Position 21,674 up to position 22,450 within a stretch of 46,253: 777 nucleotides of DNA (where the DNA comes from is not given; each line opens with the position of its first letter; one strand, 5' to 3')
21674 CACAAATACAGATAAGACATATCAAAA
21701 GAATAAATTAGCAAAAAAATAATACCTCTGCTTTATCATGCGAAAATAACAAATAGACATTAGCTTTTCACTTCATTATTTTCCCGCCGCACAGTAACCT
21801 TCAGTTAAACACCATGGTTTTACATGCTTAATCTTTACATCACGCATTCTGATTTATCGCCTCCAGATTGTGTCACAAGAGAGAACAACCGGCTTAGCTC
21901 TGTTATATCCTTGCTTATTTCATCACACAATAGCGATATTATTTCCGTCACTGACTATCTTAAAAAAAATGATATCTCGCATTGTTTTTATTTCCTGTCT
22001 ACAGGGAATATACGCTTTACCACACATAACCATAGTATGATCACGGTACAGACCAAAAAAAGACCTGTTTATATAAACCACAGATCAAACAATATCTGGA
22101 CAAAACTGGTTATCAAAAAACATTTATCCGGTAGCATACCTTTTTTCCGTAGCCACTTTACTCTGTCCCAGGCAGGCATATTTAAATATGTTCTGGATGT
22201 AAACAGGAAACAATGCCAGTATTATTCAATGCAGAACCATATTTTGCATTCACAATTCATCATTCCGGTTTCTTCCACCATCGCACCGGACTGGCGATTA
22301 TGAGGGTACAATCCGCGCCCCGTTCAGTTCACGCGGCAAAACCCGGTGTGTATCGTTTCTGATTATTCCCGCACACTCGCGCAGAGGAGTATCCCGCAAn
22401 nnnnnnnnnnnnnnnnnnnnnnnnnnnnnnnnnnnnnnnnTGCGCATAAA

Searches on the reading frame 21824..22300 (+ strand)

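Call 37: search_protein_families(library=pfam, proteins=[window:21824-22300:+], max_evalue=0.01)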
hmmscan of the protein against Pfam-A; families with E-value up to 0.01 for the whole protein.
window:21824-22300:+ (159 aa): 2 families
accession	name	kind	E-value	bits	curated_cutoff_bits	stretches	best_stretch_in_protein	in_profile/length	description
PF07166.16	DUF1398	-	3.6e-21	75.9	22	1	41-143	15-117/119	Protein of unknown function (DUF1398)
PF24306.1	THSD1_N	-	0.0059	16.8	27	0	53-75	64-86/100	THSD1 N-terminal domain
